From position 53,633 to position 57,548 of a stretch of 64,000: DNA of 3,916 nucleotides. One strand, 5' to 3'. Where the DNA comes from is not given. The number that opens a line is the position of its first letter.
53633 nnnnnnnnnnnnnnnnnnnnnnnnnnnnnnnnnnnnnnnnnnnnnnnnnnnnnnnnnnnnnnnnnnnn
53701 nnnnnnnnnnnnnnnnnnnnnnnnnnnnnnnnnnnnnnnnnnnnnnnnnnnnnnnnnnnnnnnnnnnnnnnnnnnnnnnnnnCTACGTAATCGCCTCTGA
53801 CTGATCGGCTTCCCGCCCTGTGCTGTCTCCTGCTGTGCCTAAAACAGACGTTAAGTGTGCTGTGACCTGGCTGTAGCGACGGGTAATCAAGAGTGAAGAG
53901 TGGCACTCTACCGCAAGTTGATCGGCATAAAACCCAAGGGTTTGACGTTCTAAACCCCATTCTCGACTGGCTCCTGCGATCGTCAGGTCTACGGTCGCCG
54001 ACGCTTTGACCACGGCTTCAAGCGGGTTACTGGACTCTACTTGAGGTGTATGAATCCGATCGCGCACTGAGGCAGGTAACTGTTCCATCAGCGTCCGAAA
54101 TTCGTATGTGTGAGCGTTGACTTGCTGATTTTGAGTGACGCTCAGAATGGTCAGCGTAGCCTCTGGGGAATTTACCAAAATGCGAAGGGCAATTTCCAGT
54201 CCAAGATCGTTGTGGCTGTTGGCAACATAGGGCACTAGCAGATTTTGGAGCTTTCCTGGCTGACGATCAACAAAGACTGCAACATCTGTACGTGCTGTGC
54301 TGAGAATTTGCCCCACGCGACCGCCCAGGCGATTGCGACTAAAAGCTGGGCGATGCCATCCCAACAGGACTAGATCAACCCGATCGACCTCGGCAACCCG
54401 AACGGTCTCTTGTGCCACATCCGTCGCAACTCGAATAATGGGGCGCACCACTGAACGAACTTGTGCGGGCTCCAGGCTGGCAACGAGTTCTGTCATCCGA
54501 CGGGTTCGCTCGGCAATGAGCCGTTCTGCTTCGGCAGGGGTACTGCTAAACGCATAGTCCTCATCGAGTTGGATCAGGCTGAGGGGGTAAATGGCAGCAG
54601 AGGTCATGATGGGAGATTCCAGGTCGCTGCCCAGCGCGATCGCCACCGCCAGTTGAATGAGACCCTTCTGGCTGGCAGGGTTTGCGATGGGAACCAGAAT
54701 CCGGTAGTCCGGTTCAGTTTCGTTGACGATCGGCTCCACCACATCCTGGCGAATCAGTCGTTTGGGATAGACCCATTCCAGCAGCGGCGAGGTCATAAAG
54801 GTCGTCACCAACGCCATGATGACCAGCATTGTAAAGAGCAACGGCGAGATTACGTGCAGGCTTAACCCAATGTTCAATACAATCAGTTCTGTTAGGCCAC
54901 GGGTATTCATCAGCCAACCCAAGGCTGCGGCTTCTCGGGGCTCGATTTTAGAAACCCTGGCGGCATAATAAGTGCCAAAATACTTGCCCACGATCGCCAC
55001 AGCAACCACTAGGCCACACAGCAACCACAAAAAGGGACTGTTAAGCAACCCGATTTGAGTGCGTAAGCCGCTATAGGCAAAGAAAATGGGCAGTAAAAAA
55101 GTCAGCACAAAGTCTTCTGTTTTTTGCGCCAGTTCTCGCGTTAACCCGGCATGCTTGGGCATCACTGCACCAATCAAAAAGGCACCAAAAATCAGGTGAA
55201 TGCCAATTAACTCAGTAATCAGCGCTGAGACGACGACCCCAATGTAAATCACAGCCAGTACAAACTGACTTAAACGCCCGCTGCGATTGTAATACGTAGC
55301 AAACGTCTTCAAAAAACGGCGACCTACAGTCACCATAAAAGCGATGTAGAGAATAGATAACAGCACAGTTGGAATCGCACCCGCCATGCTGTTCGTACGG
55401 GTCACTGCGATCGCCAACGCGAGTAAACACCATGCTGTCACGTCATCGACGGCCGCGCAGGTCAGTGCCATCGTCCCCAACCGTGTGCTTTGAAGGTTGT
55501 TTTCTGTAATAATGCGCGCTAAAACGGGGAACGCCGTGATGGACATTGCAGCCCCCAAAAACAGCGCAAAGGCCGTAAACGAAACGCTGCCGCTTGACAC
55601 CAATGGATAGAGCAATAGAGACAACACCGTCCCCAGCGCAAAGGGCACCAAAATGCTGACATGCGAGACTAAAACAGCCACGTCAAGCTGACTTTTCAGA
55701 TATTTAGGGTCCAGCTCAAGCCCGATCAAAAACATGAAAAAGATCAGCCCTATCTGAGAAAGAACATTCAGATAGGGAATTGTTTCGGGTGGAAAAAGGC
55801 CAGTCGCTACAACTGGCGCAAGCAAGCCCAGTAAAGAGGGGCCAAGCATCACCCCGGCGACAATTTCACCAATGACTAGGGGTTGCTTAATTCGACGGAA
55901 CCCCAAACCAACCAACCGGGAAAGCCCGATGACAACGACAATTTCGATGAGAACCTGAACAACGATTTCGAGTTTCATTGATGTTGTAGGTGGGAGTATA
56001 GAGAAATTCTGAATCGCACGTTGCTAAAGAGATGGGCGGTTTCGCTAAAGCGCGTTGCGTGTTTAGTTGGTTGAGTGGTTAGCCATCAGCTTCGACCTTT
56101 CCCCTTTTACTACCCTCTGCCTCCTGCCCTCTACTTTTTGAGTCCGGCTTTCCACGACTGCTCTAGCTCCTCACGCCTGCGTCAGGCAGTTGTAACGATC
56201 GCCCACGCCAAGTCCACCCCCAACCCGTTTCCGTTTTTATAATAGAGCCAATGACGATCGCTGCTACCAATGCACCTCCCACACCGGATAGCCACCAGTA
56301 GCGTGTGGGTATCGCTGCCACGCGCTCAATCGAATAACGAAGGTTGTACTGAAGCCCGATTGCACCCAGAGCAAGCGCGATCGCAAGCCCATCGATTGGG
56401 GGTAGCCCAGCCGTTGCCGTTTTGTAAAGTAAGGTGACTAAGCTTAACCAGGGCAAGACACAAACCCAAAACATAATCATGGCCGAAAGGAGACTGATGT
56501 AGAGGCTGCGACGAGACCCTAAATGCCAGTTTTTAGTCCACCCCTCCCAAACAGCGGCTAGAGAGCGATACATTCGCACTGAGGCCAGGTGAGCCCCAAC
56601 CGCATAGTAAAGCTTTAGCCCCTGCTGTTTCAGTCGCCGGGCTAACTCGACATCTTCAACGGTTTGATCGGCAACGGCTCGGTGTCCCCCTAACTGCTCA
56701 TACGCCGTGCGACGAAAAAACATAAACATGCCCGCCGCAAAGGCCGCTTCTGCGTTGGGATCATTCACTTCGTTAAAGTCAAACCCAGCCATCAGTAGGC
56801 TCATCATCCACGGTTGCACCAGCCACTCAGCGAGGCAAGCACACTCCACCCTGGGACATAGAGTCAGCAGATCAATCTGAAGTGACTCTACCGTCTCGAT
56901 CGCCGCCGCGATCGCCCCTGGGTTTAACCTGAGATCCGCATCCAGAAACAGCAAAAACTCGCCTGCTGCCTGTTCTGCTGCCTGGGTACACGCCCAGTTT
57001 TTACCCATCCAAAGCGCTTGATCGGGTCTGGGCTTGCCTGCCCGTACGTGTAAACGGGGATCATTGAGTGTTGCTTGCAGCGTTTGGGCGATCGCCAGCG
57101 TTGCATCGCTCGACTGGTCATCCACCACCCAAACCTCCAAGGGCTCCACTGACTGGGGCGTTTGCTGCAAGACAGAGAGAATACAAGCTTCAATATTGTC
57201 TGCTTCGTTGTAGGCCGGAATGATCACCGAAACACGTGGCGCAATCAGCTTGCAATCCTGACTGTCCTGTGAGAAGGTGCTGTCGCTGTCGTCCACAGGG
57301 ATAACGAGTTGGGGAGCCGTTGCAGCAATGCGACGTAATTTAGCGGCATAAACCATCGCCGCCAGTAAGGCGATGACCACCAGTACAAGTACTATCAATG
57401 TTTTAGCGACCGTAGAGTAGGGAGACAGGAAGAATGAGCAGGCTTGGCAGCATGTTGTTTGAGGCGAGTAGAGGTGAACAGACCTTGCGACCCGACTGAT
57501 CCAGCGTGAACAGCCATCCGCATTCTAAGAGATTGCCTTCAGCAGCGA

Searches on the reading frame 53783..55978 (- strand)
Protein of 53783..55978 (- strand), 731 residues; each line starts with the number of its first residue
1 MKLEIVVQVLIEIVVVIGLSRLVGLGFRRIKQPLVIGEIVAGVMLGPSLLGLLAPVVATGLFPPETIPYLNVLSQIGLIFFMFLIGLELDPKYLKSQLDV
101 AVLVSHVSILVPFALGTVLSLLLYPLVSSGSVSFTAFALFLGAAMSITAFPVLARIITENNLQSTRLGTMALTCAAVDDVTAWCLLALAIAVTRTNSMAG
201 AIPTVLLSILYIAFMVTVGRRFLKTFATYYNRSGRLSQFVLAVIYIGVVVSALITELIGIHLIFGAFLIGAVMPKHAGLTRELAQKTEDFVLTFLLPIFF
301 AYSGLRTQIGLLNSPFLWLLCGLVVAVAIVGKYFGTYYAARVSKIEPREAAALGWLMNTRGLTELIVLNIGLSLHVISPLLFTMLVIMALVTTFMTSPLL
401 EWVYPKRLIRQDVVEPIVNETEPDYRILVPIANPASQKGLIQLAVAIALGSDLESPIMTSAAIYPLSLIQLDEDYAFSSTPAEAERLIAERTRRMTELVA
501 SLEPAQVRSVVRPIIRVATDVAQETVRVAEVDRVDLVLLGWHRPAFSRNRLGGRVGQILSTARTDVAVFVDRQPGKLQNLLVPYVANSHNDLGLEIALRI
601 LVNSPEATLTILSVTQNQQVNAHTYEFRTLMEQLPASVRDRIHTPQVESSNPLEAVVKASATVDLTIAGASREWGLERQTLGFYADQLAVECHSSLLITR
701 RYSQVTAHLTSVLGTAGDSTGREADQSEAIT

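Call 93: search_protein_families(library=pfam, proteins=[window:53783-55978:-], max_evalue=0.00001)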
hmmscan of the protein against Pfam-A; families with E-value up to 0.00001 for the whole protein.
window:53783-55978:- (731 aa): 2 families
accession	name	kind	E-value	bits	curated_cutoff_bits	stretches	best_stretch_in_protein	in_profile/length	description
PF00999.27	Na_H_Exchanger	-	8.6e-62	209.6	26.2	1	22-402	6-375/375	Sodium/hydrogen exchanger, transmembrane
PF00582.32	Usp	-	1.5e-10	42.2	24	1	426-568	4-139/141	Universal stress protein family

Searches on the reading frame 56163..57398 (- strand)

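Call 93: search_protein_families(library=pfam, proteins=[window:56163-57398:-], max_evalue=0.00001)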
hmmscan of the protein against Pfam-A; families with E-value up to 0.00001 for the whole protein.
window:56163-57398:- (411 aa): 5 families
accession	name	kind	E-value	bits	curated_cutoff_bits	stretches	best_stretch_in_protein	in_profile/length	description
PF00535.33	Glycos_transf_2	-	1e-26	94.3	23.3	1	57-236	1-167/168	Glycosyl transferase family 2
PF13641.12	Glyco_tranf_2_3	-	1.9e-21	77.6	27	1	54-275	1-213/230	Glycosyltransferase like family 2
PF13506.12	Glyco_transf_21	-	2.5e-15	56.8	21.7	1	132-287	17-169/174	Glycosyl transferase family 21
PF13632.12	Glyco_trans_2_3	-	4e-10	40.3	27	1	150-340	3-183/198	Glycosyl transferase family group 2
PF10111.15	Glyco_tranf_2_2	-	9.6e-06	25.7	27.3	0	57-175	1-111/276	Glycosyltransferase like family 2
